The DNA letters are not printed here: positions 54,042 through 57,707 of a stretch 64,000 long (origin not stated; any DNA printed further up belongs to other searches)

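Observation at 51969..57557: A glycine A domain split by a luciferase-like monooxygenase, followed by T and a reductase instead of a TE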

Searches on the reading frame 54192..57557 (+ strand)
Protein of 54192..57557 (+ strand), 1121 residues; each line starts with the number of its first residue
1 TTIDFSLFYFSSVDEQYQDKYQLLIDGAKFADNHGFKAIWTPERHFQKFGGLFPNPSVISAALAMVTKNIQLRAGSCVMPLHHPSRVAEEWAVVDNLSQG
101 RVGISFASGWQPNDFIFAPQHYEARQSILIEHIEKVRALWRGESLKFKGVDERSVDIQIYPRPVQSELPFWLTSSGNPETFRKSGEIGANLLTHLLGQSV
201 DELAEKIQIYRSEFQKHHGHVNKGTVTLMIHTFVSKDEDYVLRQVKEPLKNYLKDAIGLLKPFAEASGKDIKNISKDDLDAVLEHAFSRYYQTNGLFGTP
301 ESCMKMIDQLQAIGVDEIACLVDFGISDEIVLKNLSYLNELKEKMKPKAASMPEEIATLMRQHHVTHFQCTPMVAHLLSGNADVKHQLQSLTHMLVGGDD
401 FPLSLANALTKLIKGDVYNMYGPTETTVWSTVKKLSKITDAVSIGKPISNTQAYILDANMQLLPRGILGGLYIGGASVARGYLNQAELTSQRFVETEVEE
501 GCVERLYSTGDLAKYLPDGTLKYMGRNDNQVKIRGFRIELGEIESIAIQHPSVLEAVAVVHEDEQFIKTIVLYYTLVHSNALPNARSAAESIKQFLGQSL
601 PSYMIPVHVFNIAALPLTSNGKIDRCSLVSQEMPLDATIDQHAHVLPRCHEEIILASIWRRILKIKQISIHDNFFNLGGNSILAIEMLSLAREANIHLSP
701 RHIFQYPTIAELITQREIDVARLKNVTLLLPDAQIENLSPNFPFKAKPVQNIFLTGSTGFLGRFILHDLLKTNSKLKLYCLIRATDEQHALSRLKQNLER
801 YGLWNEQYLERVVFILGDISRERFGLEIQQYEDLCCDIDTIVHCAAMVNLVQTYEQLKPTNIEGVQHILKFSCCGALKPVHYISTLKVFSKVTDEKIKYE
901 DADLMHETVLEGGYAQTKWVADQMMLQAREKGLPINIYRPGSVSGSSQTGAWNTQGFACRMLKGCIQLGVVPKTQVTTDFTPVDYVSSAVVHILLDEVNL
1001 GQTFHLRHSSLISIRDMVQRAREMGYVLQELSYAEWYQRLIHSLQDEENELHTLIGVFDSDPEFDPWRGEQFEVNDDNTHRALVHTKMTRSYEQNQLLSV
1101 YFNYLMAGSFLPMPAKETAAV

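Call 21: find_homologous_proteins(query=window:54192-57557:+, max_evalue=1e-20)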
Query window:54192-57557:+ (1121 aa): 7854 proteins with E <= 1e-20 among 8000 candidates; the best 120 are listed.
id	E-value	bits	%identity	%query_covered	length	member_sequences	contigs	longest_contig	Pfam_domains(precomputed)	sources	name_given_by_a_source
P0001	0.0e+0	2577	100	100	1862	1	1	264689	PF00668.26,PF00296.27,PF00550.32,PF01073.26,PF00501.35,PF13193.13,PF07993.19,PF01370.28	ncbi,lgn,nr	ncbi:MAG: thioester reductase domain-containing protein [Gammaproteobacteria bacterium]|nr:thioester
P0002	0.0e+0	1947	74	100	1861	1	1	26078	PF00668.26,PF00296.27,PF02719.22,PF00550.32,PF01073.26,PF00501.35,PF13193.13,PF07993.19,PF01370.28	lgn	-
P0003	0.0e+0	1925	73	100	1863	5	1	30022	PF00668.26,PF00296.27,PF00550.32,PF01073.26,PF00501.35,PF13193.13,PF07993.19,PF01370.28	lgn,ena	-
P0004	0.0e+0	1877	72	100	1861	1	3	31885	PF00668.26,PF00296.27,PF00550.32,PF01073.26,PF00501.35,PF13193.13,PF07993.19,PF01370.28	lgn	-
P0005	0.0e+0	1671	65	100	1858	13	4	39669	PF00668.26,PF00296.27,PF02719.22,PF00550.32,PF01073.26,PF00501.35,PF13193.13,PF07993.19,PF01370.28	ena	-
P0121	4.3e-295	1000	60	66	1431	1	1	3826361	PF00668.26,PF00296.27,PF00550.32,PF00501.35,PF13193.13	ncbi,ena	-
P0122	1.9e-284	965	46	64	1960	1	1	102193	PF00668.26,PF00296.27,PF00550.32,PF00501.35,PF13193.13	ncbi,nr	ncbi:MAG TPA: amino acid adenylation domain-containing protein [Candidatus Angelobacter sp.]|nr:amin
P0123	5.3e-281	953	46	66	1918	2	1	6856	PF00668.26,PF00296.27,PF00550.32,PF00501.35,PF13193.13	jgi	jgi:natural product biosynthesis luciferase-like monooxygenase protein/amino acid adenylation domain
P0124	2.5e-255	868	45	63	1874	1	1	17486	PF00668.26,PF00296.27,PF00550.32,PF00501.35,PF13193.13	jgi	jgi:natural product biosynthesis luciferase-like monooxygenase protein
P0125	1.3e-249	849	42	63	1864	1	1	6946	PF00668.26,PF00296.27,PF00550.32,PF00501.35,PF13193.13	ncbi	ncbi:MAG: MupA/Atu3671 family FMN-dependent luciferase-like monooxygenase, partial [Bacteroidota bac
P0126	2.2e-247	842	-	-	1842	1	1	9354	PF00668.26,PF00296.27,PF00550.32,PF00501.35,PF13193.13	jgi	jgi:natural product biosynthesis luciferase-like monooxygenase protein/amino acid adenylation domain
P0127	8.2e-246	837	40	93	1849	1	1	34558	PF00668.26,PF00296.27,PF00550.32,PF00501.35,PF13193.13,PF07993.19,PF01370.28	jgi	jgi:natural product biosynthesis luciferase-like monooxygenase protein/thioester reductase-like prot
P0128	1.8e-239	816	44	64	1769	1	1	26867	PF00668.26,PF00296.27,PF00550.32,PF00501.35,PF13193.13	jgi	jgi:natural product biosynthesis luciferase-like monooxygenase protein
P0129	2.0e-237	809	49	65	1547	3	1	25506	PF00668.26,PF00296.27,PF00550.32,PF18563.7,PF00501.35,PF13193.13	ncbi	ncbi:LLM class flavin-dependent oxidoreductase, partial [Komarekiella sp. 'clone 1']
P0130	4.8e-237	808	37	100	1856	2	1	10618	PF00668.26,PF00296.27,PF00550.32,PF01073.26,PF00501.35,PF13193.13,PF07993.19,PF01370.28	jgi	jgi:natural product biosynthesis luciferase-like monooxygenase protein/thioester reductase-like prot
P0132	1.0e-234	800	37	98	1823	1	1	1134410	PF00668.26,PF00296.27,PF16363.12,PF00550.32,PF01073.26,PF00501.35,PF13193.13,PF07993.19,PF01370.28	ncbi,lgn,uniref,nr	ncbi:hypothetical protein BLA60_04710 [Actinophytocola xinjiangensis]|uniref:Carrier domain-containi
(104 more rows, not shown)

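Call 30: find_encoding_contigs(protein=P0132, flank=10000, max_places=1)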
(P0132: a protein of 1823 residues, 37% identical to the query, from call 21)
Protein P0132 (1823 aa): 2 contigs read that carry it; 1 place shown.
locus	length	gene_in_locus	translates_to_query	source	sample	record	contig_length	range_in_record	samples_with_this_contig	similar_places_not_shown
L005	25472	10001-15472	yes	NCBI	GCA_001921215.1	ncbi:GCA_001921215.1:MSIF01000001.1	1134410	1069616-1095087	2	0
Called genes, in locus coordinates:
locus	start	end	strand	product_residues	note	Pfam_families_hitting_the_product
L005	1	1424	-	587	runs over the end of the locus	PF00005:ABC_tran, PF13304:AAA_21 (faint)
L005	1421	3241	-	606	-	PF00005:ABC_tran, PF02463:SMC_N (faint), PF13304:AAA_21 (faint)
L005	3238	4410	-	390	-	PF13579:Glyco_trans_4_4, PF13439:Glyco_transf_4, PF13692:Glyco_trans_1_4, PF13524:Glyco_trans_1_2 (weak)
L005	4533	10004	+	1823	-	PF00109:ketoacyl-synt, PF02801:Ketoacyl-synt_C, PF16197:KAsynt_C_assoc, PF22621:CurL-like_PKS_C, PF00698:Acyl_transf_1, PF00106:adh_short, PF08659:KR, PF13561:adh_short_C2, +5 more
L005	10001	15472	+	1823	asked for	PF00668:Condensation, PF00501:AMP-binding, PF00296:Bac_luciferase, PF00501:AMP-binding, PF13193:AMP-binding_C, PF00550:PP-binding, PF01073:3Beta_HSD, PF01370:Epimerase, +2 more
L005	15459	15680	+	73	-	PF03621:MbtH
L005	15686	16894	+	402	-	PF00296:Bac_luciferase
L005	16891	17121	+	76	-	PF00550:PP-binding (weak)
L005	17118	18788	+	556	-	-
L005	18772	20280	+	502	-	PF01575:MaoC_dehydratas, PF00106:adh_short, PF13561:adh_short_C2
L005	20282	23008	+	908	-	PF00109:ketoacyl-synt, PF00108:Thiolase_N (weak), PF02801:Ketoacyl-synt_C, PF16197:KAsynt_C_assoc, PF00698:Acyl_transf_1 (faint), PF00550:PP-binding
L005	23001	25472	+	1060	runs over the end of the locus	PF00668:Condensation, PF00501:AMP-binding, PF13193:AMP-binding_C (faint), PF00550:PP-binding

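Call 31: find_encoding_contigs(protein=P0127, flank=10000, max_places=1)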
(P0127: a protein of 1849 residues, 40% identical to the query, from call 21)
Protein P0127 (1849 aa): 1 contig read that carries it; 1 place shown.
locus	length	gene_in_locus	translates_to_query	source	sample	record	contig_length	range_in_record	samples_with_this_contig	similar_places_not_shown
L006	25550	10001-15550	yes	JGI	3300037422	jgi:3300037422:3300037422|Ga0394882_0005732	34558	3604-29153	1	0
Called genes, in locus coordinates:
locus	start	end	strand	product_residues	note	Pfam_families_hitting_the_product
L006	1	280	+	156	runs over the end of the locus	-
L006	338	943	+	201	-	PF02798:GST_N, PF13417:GST_N_3, PF13409:GST_N_2, PF13410:GST_C_2 (weak)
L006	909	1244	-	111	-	-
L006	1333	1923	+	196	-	-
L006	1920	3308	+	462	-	PF00069:Pkinase, PF07714:PK_Tyr_Ser-Thr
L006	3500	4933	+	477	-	PF10282:Lactonase (weak)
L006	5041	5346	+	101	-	PF00550:PP-binding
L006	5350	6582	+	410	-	PF00109:ketoacyl-synt, PF02801:Ketoacyl-synt_C, PF16197:KAsynt_C_assoc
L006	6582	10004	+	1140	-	PF00109:ketoacyl-synt, PF00698:Acyl_transf_1, PF02353:CMAS, PF08241:Methyltransf_11, PF08242:Methyltransf_12, PF13489:Methyltransf_23, PF13649:Methyltransf_25, PF13847:Methyltransf_31, +2 more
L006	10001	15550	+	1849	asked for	PF00668:Condensation, PF00501:AMP-binding, PF00296:Bac_luciferase, PF00501:AMP-binding, PF13193:AMP-binding_C, PF00550:PP-binding, PF01370:Epimerase, PF07993:NAD_binding_4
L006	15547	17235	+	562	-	PF00501:AMP-binding, PF23024:AMP-dom_DIP2-like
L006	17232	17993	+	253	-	PF00975:Thioesterase, PF00561:Abhydrolase_1 (faint), PF12697:Abhydrolase_6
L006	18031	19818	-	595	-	PF02770:Acyl-CoA_dh_M, PF00441:Acyl-CoA_dh_1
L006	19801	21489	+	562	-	PF02771:Acyl-CoA_dh_N (weak), PF02770:Acyl-CoA_dh_M, PF00441:Acyl-CoA_dh_1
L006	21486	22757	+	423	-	-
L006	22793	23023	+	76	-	PF19702:DUF6200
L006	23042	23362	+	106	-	-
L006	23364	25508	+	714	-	PF03109:ABC1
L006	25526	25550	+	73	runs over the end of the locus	PF19702:DUF6200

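Call 32: find_encoding_contigs(protein=P0121, flank=10000, max_places=1)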
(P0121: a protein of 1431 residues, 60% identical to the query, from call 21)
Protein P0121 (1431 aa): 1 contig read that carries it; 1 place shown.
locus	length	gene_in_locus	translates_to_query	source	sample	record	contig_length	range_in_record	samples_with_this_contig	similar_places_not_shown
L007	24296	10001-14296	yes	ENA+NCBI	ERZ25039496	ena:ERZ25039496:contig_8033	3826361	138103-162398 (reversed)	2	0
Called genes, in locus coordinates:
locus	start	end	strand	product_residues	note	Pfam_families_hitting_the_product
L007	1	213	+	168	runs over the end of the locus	-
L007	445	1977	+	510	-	PF00668:Condensation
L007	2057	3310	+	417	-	PF00501:AMP-binding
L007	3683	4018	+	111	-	PF00550:PP-binding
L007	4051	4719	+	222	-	PF05118:Asp_Arg_Hydrox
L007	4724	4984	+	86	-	PF05118:Asp_Arg_Hydrox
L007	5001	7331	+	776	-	PF00109:ketoacyl-synt, PF00108:Thiolase_N (weak), PF02801:Ketoacyl-synt_C, PF16197:KAsynt_C_assoc, PF22336:RhiE-like_linker, PF22621:CurL-like_PKS_C, PF00698:Acyl_transf_1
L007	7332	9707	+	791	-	PF21394:Beta-ketacyl_N, PF08659:KR, PF00106:adh_short, PF13561:adh_short_C2 (weak), PF00550:PP-binding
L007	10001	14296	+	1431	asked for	PF00668:Condensation, PF00501:AMP-binding, PF00296:Bac_luciferase, PF00501:AMP-binding, PF13193:AMP-binding_C (weak), PF00550:PP-binding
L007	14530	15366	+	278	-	PF07993:NAD_binding_4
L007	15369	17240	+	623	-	PF13522:GATase_6, PF13537:GATase_7, PF00733:Asn_synthase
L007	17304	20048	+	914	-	PF00501:AMP-binding, PF00550:PP-binding, PF00975:Thioesterase, PF12697:Abhydrolase_6 (weak)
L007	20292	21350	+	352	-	PF02275:CBAH, PF03417:AAT (faint)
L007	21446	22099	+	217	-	PF00175:NAD_binding_1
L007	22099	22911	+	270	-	PF01177:Asp_Glu_race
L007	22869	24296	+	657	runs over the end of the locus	PF00501:AMP-binding, PF23024:AMP-dom_DIP2-like (weak)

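Call 36: find_related_loci(query=window:54192-57557:+, collection=genome_contigs, flank=10000)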
Query window:54192-57557:+ (1121 aa) in genome_contigs; peptide patterns used: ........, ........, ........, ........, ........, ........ (x = any residue, [..] = any of these).
16 stretches matched a pattern; 1 encode a relative of the query (tblastn E <= 1e-3); 1 distinct loci.
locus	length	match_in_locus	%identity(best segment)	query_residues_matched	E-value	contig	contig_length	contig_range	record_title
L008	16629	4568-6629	36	426-1062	1e-67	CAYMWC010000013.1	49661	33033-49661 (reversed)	MAG TPA_asm: uncultured Pleurocapsa sp. isolate SRP072547_co1_227 genome assembly, contig: NODE_686_length_49661_cov_8.8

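Call 71: search_protein_representatives(protein=window:54192-57557:+)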
Query: 1121 residues. Proteins with E-value up to 0.001 (for the whole library): 198187; up to 1e-10: 139608; up to 1e-30: 88765. The best 150 are listed.
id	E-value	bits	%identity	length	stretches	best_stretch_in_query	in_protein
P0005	0.0e+00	1671.3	65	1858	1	2-1118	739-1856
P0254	0.0e+00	1518.5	42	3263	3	2-1064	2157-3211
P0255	0.0e+00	1498.0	39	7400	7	354-737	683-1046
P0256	0.0e+00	1431.9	38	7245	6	353-1055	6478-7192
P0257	0.0e+00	1407.7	39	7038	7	361-713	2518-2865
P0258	0.0e+00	1406.9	41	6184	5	3-718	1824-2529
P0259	0.0e+00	1393.6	41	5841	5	3-714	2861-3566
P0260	0.0e+00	1375.6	40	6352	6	352-714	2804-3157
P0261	0.0e+00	1366.4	37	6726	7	356-720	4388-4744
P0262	0.0e+00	1361.0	41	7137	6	353-714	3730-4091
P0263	0.0e+00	1341.6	40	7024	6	386-714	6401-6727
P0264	0.0e+00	1333.2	39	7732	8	394-752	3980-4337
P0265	0.0e+00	1320.0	40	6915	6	355-720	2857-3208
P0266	0.0e+00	1316.8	38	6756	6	342-714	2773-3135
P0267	0.0e+00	1316.3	37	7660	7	363-716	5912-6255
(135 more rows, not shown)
